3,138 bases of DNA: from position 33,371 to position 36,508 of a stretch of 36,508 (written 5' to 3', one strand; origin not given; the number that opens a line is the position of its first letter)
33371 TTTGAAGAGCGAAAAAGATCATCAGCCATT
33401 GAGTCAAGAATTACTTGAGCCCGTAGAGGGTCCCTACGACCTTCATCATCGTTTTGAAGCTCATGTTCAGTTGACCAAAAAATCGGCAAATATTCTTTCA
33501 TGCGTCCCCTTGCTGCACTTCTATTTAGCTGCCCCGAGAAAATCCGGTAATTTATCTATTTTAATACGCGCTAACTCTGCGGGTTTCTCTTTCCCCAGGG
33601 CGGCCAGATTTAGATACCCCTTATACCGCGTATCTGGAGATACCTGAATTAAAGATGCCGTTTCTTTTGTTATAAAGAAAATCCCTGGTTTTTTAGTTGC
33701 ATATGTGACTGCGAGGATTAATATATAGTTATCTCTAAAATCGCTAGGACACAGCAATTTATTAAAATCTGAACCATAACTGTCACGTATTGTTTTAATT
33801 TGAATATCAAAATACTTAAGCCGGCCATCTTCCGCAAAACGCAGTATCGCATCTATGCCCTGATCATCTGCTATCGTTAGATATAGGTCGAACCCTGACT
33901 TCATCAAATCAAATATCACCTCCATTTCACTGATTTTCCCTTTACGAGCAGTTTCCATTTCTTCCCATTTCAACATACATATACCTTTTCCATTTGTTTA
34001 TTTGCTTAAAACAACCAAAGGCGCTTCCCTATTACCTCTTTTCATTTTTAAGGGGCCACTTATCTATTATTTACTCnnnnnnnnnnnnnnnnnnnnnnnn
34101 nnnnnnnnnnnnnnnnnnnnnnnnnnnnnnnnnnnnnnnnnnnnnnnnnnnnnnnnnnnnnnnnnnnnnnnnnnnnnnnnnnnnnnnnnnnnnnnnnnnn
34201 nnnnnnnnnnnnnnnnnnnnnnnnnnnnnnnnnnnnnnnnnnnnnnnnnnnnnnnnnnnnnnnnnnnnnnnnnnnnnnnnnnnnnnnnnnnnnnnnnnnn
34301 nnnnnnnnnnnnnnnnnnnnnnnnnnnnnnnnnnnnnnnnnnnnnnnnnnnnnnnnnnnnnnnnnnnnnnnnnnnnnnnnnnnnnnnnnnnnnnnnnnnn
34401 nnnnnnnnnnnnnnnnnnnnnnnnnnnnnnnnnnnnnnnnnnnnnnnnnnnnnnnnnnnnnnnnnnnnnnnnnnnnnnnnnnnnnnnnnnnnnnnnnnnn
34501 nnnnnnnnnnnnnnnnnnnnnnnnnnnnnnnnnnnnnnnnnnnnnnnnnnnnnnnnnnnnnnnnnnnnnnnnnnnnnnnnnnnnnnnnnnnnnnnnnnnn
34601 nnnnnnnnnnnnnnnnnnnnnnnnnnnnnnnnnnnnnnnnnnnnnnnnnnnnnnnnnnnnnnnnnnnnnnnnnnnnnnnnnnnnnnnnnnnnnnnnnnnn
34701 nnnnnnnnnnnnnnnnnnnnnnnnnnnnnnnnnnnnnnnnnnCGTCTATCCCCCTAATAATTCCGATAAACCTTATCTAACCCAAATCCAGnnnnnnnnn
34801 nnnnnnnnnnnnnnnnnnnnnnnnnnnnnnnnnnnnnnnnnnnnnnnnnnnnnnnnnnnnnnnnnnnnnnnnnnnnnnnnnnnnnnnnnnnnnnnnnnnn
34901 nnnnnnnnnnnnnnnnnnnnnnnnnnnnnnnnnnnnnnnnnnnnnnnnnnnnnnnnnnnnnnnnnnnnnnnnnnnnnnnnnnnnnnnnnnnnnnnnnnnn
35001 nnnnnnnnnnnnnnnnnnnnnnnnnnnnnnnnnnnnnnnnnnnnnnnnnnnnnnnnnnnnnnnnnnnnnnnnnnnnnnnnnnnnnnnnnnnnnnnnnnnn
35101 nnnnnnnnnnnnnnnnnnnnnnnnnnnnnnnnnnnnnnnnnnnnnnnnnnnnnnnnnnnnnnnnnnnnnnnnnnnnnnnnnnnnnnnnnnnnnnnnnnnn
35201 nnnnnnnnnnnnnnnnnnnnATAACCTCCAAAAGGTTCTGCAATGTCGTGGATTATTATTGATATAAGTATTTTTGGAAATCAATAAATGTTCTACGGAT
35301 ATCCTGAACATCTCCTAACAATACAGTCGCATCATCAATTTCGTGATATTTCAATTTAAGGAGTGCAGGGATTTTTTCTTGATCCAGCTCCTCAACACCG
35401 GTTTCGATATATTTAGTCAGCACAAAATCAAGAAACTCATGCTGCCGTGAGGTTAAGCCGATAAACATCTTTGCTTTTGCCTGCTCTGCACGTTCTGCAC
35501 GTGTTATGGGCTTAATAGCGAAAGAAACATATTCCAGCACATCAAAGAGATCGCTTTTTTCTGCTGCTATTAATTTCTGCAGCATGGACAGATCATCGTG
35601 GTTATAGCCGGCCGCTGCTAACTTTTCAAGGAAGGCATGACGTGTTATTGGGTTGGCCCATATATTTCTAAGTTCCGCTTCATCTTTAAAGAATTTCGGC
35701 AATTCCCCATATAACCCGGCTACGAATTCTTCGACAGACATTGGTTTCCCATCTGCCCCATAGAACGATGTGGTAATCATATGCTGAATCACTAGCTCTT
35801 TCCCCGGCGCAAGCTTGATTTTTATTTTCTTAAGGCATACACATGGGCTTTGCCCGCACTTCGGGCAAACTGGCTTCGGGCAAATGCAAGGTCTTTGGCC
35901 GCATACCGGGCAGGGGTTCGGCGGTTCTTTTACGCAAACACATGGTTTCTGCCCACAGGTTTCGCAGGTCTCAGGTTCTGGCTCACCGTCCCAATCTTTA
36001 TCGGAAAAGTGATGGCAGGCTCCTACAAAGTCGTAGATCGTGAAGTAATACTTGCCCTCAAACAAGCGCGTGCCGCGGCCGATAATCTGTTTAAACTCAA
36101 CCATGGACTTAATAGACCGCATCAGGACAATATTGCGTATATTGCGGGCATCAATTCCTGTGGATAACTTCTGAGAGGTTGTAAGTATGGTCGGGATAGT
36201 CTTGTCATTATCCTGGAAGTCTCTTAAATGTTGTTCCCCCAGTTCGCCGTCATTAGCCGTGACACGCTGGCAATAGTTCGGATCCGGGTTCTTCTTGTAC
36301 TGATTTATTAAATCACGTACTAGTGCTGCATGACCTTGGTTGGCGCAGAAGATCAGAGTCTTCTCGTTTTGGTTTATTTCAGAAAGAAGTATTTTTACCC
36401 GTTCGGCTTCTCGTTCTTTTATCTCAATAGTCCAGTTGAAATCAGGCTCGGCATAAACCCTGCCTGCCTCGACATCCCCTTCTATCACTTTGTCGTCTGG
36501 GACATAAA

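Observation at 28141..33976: Translationally coupled operon: small PD-(D/E)xK protein, unknown 419-aa protein, long two-HKD PLD nuclease, SNF2-like helicase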

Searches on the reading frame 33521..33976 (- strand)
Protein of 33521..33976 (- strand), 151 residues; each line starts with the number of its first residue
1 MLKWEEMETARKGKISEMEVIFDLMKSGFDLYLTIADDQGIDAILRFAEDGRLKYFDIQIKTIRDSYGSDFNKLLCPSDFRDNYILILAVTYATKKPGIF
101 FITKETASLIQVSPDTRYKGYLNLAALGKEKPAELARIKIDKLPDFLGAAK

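Call 4: search_protein_families(library=padloc, proteins=[window:33521-33976:-], max_evalue=0.01)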
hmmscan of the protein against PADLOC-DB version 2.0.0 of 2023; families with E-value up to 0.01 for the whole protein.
window:33521-33976:- (151 aa): 0 families

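Call 5: search_protein_families(library=pfam, proteins=[window:33521-33976:-], max_evalue=0.01)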
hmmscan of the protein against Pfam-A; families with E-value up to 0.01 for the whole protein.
window:33521-33976:- (151 aa): 0 families

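Call 28: search_protein_families(library=pfam, proteins=[window:33521-33976:-], max_evalue=10)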
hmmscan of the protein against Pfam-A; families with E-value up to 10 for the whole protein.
window:33521-33976:- (151 aa): 2 families
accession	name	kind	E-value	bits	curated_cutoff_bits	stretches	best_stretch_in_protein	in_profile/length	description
PF14280.11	DUF4365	-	0.018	15.6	24.3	1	36-67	25-59/139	Domain of unknown function (DUF4365)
PF11645.14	PDDEXK_5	-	0.17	12.3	26.1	1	7-63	1-53/138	PD-(D/E)XK endonuclease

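Call 29: search_protein_families(library=padloc, proteins=[window:33521-33976:-], max_evalue=10)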
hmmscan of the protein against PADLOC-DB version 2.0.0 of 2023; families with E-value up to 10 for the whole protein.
window:33521-33976:- (151 aa): 0 families

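Call 99: search_protein_families(library=ncbifam, proteins=[window:33521-33976:-], max_evalue=0.01)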
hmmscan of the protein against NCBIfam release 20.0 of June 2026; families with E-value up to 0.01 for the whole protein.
window:33521-33976:- (151 aa): 0 families

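Call 103: find_related_loci(query=window:33521-33976:-, collection=genome_contigs, flank=6000)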
Query window:33521-33976:- (151 aa) in genome_contigs; peptide patterns used: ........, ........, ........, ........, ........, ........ (x = any residue, [..] = any of these).
134 stretches matched a pattern; 1 encode a relative of the query (tblastn E <= 1e-3); 1 distinct loci.
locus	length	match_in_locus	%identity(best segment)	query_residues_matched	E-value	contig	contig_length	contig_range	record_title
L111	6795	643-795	50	8-61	8e-13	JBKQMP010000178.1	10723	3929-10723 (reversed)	MAG: Dissulfurispiraceae bacterium isolate LABRr1A1B1C__bin_2 LABRr1A1B1C_000000274568, whole genome shotgun sequence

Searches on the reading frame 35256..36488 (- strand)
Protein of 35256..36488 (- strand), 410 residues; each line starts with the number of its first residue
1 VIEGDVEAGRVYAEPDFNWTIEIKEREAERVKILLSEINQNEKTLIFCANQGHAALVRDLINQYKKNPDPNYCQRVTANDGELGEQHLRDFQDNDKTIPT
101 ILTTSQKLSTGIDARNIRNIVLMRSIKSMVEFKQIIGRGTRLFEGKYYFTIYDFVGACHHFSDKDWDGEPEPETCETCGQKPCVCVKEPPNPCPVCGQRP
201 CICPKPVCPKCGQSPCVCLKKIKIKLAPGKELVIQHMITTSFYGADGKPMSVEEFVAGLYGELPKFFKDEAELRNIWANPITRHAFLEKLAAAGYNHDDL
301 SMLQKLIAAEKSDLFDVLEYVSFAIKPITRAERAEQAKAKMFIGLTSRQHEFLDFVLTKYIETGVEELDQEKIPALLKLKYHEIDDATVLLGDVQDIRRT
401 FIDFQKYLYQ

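Call 11: search_protein_families(library=pfam, proteins=[window:35256-36488:-], max_evalue=0.001)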
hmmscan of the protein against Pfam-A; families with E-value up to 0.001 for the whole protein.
window:35256-36488:- (410 aa): 2 families
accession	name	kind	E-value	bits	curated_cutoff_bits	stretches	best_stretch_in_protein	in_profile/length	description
PF08463.15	EcoEI_R_C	-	8.6e-26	91.4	24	1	253-409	1-163/163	EcoEI R protein C-terminal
PF00271.37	Helicase_C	-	4.1e-07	30.7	23.5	1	32-141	4-108/110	Helicase conserved C-terminal domain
